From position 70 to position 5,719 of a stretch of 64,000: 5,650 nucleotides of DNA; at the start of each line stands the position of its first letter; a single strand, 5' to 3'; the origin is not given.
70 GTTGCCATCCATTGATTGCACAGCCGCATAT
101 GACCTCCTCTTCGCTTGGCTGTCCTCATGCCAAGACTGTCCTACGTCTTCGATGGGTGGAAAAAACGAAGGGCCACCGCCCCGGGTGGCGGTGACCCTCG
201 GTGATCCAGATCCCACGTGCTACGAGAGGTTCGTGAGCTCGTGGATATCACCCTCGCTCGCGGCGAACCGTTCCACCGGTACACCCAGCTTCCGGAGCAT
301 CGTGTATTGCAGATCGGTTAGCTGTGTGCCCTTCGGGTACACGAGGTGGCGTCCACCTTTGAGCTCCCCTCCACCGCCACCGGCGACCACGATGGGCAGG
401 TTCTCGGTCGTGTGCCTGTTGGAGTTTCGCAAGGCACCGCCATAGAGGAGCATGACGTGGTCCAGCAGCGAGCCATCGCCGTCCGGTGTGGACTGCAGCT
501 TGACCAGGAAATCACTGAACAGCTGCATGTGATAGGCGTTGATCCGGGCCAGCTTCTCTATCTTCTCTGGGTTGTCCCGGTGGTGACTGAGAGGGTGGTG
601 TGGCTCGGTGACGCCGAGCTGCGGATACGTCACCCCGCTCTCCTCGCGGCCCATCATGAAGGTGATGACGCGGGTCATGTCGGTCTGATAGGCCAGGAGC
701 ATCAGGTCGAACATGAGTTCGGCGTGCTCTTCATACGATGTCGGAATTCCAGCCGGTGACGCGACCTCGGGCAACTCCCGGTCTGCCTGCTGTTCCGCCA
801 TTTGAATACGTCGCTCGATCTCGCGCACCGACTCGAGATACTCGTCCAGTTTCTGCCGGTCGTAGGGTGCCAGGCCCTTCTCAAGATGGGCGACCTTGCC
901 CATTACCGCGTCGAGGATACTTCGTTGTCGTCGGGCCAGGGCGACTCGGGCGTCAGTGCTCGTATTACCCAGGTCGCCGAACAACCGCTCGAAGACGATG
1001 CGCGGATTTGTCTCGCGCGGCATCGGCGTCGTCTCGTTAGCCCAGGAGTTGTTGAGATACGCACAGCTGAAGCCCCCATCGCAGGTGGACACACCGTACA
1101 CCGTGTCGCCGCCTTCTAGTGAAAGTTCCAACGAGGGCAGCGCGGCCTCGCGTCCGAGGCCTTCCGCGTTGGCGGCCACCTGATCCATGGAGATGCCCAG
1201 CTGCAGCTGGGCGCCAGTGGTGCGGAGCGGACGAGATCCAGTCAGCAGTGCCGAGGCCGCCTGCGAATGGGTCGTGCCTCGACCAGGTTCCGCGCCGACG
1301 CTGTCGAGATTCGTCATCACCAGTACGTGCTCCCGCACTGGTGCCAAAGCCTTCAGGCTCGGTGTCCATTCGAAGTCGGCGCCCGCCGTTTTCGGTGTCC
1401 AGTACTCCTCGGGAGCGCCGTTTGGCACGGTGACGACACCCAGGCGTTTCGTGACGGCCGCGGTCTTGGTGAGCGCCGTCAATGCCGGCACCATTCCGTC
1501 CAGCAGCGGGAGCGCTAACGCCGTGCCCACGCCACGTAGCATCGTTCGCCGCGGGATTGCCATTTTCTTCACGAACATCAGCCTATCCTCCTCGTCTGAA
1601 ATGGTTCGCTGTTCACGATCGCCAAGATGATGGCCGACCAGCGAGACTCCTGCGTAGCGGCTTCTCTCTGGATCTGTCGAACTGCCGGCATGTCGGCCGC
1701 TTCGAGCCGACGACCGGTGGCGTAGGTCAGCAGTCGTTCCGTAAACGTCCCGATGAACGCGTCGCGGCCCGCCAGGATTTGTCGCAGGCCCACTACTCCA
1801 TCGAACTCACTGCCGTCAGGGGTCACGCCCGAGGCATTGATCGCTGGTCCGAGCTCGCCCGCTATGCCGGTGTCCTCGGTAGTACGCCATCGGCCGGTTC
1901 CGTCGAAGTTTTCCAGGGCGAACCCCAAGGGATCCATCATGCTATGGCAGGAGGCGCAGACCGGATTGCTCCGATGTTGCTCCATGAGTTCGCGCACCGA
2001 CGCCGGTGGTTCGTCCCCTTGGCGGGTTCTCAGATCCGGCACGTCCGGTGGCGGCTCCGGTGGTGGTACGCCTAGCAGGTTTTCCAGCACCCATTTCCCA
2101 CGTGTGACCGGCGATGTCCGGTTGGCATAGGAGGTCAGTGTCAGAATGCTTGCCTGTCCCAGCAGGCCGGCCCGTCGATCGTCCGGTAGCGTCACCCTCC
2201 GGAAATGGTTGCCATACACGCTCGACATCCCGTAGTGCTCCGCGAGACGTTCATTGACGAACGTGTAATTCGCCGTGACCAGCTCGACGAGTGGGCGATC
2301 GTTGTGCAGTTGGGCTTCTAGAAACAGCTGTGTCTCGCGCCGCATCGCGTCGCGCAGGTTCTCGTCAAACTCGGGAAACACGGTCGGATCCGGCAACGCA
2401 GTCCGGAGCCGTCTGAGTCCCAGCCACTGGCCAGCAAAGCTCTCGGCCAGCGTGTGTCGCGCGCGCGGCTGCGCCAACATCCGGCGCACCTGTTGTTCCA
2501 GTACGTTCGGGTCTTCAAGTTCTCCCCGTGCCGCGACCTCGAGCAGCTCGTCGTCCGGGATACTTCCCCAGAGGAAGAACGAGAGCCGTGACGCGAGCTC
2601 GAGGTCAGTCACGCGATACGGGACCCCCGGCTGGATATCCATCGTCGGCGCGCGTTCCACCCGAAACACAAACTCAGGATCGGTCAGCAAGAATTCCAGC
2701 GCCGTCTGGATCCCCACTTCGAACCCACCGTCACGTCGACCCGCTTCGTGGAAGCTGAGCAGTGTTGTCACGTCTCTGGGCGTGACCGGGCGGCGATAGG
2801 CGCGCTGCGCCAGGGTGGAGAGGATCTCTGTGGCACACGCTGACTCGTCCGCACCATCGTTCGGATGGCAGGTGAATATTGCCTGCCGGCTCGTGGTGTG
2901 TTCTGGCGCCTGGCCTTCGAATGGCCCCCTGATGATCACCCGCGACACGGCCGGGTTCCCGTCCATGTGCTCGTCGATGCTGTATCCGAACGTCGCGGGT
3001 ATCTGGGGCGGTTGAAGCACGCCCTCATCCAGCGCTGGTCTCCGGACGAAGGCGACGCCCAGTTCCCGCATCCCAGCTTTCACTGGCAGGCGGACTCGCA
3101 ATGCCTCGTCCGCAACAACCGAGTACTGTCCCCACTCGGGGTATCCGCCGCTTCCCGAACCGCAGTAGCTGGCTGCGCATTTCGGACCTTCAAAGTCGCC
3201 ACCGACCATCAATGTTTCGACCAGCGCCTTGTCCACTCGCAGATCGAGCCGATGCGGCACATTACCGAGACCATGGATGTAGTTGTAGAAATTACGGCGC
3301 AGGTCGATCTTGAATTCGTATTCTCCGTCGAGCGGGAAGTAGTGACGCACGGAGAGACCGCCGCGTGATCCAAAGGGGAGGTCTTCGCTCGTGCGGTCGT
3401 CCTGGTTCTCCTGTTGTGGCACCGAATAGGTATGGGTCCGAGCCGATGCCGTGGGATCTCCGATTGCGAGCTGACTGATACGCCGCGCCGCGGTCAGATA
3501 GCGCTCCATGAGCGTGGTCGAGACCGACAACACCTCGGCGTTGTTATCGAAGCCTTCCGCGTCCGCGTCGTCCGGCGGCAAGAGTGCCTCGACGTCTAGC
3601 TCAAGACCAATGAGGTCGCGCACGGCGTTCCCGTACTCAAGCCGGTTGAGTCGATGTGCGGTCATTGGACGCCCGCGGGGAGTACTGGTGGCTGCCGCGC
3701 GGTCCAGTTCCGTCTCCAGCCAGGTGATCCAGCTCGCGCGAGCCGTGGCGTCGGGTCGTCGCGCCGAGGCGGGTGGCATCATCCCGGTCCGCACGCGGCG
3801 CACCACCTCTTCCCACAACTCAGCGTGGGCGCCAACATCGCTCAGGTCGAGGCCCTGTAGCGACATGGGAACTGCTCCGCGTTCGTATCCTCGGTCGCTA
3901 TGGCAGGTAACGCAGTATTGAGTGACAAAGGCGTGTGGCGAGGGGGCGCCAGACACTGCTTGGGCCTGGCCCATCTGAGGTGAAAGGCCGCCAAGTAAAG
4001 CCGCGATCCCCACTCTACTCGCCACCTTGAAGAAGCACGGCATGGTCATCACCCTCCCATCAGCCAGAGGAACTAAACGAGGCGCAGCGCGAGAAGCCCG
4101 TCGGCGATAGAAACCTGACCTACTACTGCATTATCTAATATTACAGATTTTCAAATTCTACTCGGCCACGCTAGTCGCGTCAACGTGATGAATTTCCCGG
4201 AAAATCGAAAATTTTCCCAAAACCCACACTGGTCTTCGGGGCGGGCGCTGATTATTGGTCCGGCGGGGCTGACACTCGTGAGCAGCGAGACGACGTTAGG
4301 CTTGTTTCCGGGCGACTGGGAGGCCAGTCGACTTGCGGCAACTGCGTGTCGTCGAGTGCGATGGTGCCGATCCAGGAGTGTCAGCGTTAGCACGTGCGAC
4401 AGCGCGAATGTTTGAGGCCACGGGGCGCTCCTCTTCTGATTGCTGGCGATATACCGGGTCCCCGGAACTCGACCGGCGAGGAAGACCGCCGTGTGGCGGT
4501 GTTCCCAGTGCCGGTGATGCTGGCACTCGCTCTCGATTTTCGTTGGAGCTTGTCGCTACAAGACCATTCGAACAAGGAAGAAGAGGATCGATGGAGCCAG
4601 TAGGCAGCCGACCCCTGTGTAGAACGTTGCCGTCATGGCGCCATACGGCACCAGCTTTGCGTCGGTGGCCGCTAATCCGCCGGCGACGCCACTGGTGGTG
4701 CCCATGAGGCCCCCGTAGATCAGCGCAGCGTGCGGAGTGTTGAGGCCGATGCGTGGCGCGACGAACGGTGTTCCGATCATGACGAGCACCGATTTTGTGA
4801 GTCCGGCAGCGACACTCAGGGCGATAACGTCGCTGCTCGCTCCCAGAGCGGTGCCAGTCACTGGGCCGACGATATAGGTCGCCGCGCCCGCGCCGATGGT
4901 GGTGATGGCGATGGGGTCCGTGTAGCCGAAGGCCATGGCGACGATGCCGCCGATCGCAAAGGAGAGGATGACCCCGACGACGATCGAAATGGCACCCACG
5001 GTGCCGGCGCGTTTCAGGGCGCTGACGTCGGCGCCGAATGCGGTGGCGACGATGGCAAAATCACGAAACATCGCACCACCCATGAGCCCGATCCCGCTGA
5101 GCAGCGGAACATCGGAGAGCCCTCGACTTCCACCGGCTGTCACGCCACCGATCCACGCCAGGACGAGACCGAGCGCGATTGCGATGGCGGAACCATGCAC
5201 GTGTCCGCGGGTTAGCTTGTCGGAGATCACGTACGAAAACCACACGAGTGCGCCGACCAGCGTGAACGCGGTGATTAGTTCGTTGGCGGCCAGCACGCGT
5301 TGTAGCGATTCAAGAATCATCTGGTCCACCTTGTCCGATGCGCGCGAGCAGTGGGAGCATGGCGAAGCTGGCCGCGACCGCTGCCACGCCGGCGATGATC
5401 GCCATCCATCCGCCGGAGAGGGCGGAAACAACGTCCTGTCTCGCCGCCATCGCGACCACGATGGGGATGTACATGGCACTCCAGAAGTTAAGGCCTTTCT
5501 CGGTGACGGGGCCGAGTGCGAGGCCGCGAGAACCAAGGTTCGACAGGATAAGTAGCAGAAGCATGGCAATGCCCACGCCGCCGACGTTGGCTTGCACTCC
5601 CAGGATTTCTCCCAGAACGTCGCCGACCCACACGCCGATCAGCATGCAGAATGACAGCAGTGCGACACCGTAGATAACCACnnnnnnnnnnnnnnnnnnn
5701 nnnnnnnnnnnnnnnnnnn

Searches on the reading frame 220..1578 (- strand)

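Call 67: search_protein_families(library=pfam, proteins=[window:220-1578:-], max_evalue=0.001)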
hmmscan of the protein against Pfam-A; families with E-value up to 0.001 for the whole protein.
window:220-1578:- (452 aa): 1 family
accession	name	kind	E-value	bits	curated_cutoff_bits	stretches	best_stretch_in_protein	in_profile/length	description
PF07586.16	HXXSHH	-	9.9e-95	318.1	30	1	45-354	1-306/307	Protein of unknown function (DUF1552)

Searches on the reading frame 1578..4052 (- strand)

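Call 67: search_protein_families(library=pfam, proteins=[window:1578-4052:-], max_evalue=0.001)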
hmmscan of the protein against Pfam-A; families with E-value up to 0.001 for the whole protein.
window:1578-4052:- (824 aa): 6 families
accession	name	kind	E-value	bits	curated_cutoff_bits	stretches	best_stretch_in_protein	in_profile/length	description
PF07631.16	PSD4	-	1e-46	159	23.3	1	482-609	2-128/128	Protein of unknown function (DUF1592)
PF07627.16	PSCyt3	-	7.6e-36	122.8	27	1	627-726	1-98/98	Protein of unknown function (DUF1588)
PF07624.16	PSD2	-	2.9e-23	81.8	25.8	1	746-818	1-74/74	Protein of unknown function (DUF1585)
PF07626.16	PSD3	-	3.8e-23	82.2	23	1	134-197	2-64/65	Protein of unknown function (DUF1587)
PF07637.16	PSD5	-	3.7e-18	66.1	34.2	1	406-466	1-62/62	Protein of unknown function (DUF1595)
PF13442.11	Cytochrome_CBB3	-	0.00032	21.4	27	0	39-101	6-58/68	Cytochrome C oxidase, cbb3-type, subunit III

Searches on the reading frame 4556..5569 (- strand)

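Call 16: search_protein_families(library=pfam, proteins=[window:4556-5569:-], max_evalue=0.001)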
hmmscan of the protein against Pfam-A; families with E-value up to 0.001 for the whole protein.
window:4556-5569:- (337 aa): 1 family
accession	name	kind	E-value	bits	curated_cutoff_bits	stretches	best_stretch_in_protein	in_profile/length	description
PF03818.18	MadM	-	6.9e-114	380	24.8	1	90-336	2-248/249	Malonate/sodium symporter MadM subunit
